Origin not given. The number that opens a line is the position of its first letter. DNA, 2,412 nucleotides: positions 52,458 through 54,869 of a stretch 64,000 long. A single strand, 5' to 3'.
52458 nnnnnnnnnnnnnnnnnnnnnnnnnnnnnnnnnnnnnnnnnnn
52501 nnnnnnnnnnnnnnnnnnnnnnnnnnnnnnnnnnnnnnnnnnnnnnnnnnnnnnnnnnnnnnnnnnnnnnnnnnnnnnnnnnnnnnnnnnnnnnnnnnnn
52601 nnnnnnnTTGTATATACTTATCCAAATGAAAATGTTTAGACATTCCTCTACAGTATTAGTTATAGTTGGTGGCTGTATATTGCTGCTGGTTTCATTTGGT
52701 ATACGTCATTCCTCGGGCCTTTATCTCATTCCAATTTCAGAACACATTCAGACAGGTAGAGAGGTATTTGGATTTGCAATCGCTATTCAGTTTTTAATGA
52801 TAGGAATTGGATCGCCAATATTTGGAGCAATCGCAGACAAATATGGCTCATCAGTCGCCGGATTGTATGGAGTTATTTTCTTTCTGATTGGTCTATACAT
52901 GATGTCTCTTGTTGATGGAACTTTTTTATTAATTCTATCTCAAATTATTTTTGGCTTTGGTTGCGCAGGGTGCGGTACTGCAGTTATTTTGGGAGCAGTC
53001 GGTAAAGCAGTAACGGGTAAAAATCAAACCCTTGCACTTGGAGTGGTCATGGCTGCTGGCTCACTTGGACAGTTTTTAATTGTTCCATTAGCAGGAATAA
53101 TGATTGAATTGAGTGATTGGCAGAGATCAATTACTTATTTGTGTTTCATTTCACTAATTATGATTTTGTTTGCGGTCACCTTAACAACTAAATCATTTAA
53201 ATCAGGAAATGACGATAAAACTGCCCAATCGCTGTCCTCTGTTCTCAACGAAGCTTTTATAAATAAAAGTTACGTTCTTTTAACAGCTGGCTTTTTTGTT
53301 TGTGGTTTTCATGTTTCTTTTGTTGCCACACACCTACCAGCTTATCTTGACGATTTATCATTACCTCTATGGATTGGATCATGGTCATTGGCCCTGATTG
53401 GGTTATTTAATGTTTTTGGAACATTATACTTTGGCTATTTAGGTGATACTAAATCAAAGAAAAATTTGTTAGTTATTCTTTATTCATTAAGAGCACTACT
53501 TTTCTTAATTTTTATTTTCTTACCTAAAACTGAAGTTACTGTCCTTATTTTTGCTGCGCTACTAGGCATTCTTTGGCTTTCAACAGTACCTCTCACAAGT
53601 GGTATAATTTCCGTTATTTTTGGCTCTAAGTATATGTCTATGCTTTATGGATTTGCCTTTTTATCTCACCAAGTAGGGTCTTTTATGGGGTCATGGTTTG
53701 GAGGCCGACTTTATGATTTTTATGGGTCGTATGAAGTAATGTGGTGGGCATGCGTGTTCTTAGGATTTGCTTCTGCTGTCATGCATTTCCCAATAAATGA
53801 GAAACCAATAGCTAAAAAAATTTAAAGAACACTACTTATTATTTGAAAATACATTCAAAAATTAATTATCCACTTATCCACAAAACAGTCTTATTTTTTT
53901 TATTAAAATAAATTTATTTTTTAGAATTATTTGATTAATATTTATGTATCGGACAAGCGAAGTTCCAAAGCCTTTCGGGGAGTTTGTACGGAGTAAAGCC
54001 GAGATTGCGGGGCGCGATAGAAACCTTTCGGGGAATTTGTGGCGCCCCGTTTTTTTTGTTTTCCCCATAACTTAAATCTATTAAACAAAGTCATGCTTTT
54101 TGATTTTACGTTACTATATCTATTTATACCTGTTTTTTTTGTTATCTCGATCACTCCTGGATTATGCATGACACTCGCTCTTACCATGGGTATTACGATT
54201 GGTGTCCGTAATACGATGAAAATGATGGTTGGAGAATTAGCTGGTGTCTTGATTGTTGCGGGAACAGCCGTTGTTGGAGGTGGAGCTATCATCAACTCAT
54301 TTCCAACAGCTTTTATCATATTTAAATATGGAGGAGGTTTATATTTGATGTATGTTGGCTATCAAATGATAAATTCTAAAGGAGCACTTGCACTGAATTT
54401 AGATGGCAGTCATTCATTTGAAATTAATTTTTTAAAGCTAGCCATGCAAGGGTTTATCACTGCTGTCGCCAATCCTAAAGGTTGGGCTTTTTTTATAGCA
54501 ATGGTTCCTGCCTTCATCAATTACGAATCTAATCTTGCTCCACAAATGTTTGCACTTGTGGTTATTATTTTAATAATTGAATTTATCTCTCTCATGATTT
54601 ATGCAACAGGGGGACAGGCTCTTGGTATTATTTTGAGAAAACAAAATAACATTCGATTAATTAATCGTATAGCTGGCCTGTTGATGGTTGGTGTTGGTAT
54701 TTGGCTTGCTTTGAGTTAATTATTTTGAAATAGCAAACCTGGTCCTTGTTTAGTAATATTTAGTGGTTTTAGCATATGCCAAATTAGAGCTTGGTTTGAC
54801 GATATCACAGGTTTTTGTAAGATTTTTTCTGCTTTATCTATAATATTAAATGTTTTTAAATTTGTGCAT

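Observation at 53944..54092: GC-rich structured leader with an internal 20-nt direct repeat and a strong terminator ahead of a LysE/RhtB exporter: candidate unclassified riboswitch/attenuator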

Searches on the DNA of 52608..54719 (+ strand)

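Call 4: search_rna_families(source=window, start=53800, end=54150, threshold=evalue, max_evalue=10, show_alignments=4)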
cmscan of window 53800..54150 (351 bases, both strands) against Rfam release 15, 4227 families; matches with E-value up to 10: 2.
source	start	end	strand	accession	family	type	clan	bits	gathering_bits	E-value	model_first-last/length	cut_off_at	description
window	54016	54064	+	RF00519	suhB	Gene; sRNA;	CL00108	11.7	41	8.4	1-77/77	no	Makes More Granules Regulator RNA (mmgR)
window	54108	54145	-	RF01675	CrcZ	Gene; sRNA;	-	9.4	95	2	1-398/398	no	Pseudomonas sRNA CrcZ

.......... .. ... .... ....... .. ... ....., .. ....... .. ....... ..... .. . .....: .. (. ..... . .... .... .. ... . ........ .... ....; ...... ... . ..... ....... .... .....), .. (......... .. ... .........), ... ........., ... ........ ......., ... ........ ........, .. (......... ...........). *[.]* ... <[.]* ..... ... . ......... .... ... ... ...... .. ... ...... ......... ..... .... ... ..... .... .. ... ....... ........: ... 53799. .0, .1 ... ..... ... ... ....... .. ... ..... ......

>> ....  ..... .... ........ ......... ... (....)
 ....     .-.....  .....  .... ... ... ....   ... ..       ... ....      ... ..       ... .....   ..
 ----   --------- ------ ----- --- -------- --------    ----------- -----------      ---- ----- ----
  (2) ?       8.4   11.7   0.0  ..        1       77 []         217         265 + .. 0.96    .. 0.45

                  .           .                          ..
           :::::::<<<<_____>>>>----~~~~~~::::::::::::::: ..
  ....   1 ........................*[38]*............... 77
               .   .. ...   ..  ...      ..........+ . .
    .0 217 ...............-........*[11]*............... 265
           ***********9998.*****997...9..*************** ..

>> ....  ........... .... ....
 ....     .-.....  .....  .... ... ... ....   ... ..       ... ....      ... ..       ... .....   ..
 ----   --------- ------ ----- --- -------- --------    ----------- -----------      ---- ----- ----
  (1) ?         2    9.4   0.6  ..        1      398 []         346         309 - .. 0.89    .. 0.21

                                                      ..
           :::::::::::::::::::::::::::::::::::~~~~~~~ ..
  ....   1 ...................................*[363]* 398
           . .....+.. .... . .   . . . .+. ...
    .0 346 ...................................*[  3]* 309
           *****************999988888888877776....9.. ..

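Call 41: build_rna_model(alignment_id=A1, structure=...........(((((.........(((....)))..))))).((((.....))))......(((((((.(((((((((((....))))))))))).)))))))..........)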
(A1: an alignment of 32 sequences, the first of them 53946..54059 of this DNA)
Model R1 built from alignment A1 (32 sequences, 114 columns); structure: as given.
model positions 113; base pairs 29; branch points 2; effective number of sequences 1.37; information 0.591 bits per position. Calibrated on 0.2 Mb of random sequence (short: E-values are rough).
structure used (alignment columns):
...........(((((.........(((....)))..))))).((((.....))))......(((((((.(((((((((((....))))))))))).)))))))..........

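Call 42: search_with_rna_model(model_id=R1, source=window, max_evalue=10, filters=off)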
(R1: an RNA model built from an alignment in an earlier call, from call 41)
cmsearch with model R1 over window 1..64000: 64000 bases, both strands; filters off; matches with E-value up to 10: 23.
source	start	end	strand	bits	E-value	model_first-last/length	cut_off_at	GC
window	53946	54059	+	103.5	2.5e-28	1-113/113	no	0.52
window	53998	54114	-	16.1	0.014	1-113/113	no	0.42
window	28513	28581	+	12.2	0.2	1-113/113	no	0.28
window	2541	2628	+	9.8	1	1-113/113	no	0.27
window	5548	5626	+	9.2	1.5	1-113/113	no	0.3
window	58901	59002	+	9.2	1.6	1-113/113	no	0.37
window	16465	16564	+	9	1.8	1-113/113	no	0.31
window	45948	46033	+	8.5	2.5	1-113/113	no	0.31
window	2573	2633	-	8.3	2.9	1-113/113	no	0.25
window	14820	14904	-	8.2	3.2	1-113/113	no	0.28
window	57123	57245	-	7.6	4.7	1-113/113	no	0.32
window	18952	19037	-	7.5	5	1-113/113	no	0.27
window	3789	3913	-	7.2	6.2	1-113/113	no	0.31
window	59370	59438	+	7.2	6.4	1-113/113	no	0.28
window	24391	24457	+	7.1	6.5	1-113/113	no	0.31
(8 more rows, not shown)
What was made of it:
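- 53948..54057 (+): The conserved RNA, about 110 nt, from the presumed transcription start to the end of the U-tract. The covariance model scores it 103.5 bits and finds a single copy in the window (call 42).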

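Call 44: search_with_rna_model(model_id=R1, sources=[L081, L082, L083, L084, L085, L086, L087, L088, L089, L090, L091, L092, L093, L094, L095, L096, L097, L098, L099, L100, L101, L102, L103, L104, L105, L106, L107, L108, L109, L110, L111, L112, L113, L114, L115, L116, L117, L118, L119, L120, L121, L122, L123, L124, L125, L126, L127, L128, L129, L130, L131, L132, L133, L134, L135, L136, L137, L138, L139, L140, L141, L142, L143, L144, L145, L146, L147, L148, L149, L150, L151, L152, L153, L154, L155, L156, L157, L158, L159, L160, L161, L162, L163, L164, L165, L166, L167, L168, L169, L170, L171, L172, L173, L174, L175, L176, L177, L178, L179, L180], max_evalue=1)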
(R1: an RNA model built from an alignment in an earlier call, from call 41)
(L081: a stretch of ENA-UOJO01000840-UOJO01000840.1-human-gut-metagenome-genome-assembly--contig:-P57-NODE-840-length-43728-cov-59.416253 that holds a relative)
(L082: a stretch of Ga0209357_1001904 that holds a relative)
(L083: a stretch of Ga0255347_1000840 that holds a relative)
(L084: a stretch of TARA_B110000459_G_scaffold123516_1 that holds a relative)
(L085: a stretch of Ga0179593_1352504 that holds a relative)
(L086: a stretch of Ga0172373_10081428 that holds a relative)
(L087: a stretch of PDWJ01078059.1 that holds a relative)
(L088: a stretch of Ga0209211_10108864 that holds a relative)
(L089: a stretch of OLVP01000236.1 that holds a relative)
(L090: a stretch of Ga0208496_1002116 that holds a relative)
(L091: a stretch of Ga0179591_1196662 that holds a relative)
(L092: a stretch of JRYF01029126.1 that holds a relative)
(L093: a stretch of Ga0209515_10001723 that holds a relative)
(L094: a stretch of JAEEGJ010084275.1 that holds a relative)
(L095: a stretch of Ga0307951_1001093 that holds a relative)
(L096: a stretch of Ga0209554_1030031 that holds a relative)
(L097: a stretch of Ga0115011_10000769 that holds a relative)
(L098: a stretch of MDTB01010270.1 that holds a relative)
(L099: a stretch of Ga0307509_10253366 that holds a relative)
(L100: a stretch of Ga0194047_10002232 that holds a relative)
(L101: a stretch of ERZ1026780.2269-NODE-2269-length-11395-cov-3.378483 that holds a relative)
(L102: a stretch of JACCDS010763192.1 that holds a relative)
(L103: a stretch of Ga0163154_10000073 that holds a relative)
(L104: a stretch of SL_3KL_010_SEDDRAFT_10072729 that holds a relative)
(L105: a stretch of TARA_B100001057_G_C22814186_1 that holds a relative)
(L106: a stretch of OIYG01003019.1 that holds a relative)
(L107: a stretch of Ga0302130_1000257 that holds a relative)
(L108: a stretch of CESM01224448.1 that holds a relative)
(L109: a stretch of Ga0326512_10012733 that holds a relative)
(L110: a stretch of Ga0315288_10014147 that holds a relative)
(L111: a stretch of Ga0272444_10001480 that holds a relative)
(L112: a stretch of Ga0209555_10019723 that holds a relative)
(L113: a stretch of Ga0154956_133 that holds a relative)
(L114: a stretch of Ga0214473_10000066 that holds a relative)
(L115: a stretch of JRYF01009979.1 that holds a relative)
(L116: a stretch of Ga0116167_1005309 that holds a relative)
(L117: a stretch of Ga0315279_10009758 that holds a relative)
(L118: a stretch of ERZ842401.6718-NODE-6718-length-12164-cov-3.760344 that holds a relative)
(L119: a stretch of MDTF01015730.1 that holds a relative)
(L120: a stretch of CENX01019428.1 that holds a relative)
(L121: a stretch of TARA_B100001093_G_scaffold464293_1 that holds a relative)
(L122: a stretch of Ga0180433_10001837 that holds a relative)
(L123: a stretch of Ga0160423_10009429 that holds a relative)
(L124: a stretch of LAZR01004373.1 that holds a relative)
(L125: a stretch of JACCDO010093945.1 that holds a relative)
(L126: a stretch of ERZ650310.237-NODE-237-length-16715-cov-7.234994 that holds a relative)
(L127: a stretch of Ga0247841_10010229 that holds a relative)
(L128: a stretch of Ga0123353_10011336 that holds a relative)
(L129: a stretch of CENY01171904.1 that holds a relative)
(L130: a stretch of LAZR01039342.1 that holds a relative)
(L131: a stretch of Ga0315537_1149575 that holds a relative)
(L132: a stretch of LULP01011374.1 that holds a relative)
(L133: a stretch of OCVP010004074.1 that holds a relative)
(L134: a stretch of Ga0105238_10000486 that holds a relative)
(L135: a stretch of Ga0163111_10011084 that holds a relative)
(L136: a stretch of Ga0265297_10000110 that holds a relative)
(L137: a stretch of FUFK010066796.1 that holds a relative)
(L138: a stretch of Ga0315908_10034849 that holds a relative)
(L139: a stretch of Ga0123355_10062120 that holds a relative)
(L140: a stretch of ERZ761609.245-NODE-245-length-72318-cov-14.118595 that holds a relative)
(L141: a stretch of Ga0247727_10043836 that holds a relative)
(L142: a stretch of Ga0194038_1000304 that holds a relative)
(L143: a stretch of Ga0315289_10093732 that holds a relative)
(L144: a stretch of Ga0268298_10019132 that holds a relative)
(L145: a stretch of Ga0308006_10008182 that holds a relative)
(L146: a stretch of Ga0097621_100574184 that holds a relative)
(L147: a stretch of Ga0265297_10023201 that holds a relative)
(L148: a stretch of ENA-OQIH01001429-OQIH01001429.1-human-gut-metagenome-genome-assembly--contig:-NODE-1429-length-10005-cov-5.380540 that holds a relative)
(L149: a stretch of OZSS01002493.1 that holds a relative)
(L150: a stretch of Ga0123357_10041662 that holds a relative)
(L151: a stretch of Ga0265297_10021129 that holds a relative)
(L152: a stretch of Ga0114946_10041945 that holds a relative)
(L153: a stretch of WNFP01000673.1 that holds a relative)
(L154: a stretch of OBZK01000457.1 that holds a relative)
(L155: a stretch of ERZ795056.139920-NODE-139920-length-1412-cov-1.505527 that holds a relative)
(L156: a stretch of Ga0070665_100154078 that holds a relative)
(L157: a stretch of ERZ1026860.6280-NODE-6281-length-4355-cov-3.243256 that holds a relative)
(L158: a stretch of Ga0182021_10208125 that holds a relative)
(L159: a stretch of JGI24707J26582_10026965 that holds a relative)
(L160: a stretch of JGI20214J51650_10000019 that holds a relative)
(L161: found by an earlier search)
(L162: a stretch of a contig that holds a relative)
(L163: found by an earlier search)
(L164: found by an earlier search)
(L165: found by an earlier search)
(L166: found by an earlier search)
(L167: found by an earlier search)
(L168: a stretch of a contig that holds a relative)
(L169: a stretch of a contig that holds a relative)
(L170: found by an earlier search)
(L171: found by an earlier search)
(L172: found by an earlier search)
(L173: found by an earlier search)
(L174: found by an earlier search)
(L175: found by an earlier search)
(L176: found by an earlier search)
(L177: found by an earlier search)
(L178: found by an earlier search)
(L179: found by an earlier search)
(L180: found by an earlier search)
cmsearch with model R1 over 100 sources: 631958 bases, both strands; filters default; matches with E-value up to 1: 25.
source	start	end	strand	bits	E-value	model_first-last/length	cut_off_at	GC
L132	1384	1495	-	129.6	5.2e-35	1-113/113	no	0.54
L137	3137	3248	+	128.6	1e-34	1-113/113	no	0.54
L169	2672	2783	+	127.8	1.7e-34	1-113/113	no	0.55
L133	404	515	+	126.5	4.1e-34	1-113/113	no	0.56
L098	3293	3404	+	123.8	2.6e-33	1-113/113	no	0.54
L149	6486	6599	-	123.4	3.5e-33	1-113/113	no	0.46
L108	8869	8982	-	117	2.7e-31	1-113/113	no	0.48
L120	3413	3526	-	102.4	5.4e-27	1-113/113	no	0.54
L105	1886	1998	-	90.2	2.1e-23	1-113/113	no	0.46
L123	5397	5494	+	22.2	0.0024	1-113/113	no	0.46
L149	6392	6547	+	20.5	0.0072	1-113/113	no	0.37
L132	1335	1445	+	19.8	0.012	1-113/113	no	0.46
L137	3197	3238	-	19.7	0.012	62-103/113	no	0.62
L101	306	417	+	18.5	0.029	1-113/113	no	0.5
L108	8776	8930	+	16.3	0.13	1-113/113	no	0.34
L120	3358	3474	+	16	0.15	1-113/113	no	0.42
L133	454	563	-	15.2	0.26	1-113/113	no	0.46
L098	3353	3394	-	15.2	0.27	62-103/113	no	0.64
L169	2732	2773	-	15.2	0.27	62-103/113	no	0.64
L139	5148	5230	+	14.5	0.43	1-113/113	no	0.33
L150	5262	5344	+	14.5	0.43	1-113/113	no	0.33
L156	1989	2089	+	14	0.59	1-113/113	no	0.47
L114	5139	5216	+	13.9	0.63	1-113/113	no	0.35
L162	609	695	+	13.9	0.64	1-113/113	no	0.39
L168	1368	1438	-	13.9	0.67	1-113/113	no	0.52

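Call 45: search_with_rna_model(model_id=R1, sources=[L181, L182, L183, L184, L185, L186, L187, L188, L189, L190, L191, L192, L193, L194, L195, L196, L197, L198, L199, L200, L201, L202, L203, L204, L205, L206, L207, L208, L016, L023, L025, L026, L027, L028, L029, L030, L031, L032, L033, L034, L035, L036, L037, L038, L039, L041, L042, L043, L044, L045, L046, L047, L048, L049, L050, L051, L052, L053, L054, L055, L056, L057, L058, L059, L060, L061, L062, L063, L064, L065, L066, L067, L068, L069, L070, L071, L072, L073, L074, L075, L076, L077, L078, L079, L080], max_evalue=1)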
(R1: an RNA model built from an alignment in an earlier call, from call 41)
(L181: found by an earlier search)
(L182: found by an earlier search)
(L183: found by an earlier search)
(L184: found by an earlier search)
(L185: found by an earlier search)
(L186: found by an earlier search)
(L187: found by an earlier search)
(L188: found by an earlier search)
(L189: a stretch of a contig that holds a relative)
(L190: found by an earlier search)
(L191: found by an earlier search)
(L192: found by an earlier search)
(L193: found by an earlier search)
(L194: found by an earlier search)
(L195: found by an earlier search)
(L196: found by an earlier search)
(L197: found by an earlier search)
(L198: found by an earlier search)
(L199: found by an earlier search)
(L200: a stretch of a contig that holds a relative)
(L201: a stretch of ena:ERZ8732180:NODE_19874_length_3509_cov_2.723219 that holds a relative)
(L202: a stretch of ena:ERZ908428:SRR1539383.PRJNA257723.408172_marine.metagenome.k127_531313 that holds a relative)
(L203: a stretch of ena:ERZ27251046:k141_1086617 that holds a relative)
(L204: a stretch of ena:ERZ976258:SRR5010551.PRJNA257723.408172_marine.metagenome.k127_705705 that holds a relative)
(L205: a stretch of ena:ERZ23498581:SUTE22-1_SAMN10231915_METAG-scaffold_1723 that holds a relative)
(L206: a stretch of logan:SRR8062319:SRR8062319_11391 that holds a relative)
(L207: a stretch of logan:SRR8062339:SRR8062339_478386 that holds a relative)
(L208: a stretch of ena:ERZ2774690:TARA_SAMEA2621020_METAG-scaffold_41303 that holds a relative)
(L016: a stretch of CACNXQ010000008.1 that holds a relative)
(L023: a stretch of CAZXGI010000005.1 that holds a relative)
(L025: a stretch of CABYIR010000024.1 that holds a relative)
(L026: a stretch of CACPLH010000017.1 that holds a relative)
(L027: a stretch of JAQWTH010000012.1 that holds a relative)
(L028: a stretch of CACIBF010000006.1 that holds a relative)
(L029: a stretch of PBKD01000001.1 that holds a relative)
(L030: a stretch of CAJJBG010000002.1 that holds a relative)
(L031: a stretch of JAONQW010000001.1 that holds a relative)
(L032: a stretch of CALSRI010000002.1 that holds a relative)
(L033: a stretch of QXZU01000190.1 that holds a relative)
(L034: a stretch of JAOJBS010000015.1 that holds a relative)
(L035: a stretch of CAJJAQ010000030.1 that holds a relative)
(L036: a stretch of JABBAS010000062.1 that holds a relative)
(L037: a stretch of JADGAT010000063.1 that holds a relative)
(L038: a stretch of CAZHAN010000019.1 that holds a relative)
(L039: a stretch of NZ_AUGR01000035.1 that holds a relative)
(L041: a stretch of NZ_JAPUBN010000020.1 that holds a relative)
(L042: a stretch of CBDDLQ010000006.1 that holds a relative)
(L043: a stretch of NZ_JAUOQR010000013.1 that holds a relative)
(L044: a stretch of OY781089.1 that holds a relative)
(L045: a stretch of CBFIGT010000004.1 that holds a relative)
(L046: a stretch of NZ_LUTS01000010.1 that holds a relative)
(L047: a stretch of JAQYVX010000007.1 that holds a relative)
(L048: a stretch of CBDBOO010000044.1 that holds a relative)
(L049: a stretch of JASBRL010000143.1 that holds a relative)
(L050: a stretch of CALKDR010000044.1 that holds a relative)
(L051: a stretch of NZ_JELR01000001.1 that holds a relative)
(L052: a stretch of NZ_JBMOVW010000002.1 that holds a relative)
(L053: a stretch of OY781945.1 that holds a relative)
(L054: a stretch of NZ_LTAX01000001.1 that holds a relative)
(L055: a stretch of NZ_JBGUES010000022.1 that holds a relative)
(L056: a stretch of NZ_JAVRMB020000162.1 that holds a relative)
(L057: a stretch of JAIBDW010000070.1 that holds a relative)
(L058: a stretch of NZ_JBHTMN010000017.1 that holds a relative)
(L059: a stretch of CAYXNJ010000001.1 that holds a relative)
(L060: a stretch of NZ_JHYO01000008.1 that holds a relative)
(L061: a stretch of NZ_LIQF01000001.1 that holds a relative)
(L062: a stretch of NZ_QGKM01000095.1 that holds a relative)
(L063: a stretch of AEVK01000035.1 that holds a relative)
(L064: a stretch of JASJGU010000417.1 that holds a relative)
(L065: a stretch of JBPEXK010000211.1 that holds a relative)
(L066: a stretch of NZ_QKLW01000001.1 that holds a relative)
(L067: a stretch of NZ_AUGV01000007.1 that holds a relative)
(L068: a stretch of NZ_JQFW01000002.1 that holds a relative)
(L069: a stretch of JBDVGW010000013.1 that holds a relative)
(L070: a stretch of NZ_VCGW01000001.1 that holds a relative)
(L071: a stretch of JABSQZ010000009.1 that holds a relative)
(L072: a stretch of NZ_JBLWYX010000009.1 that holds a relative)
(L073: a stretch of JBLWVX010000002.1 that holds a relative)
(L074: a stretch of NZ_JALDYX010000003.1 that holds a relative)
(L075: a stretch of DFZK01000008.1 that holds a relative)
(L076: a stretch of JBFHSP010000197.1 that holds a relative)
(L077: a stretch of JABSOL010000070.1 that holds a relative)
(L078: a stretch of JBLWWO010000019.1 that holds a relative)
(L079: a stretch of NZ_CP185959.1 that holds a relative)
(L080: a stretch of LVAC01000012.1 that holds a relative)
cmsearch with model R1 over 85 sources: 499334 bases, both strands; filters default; matches with E-value up to 1: 2.
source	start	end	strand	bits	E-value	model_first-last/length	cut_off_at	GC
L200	9339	9451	-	90.7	1.2e-23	1-113/113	no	0.5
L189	1847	1928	+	14.3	0.39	1-113/113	no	0.51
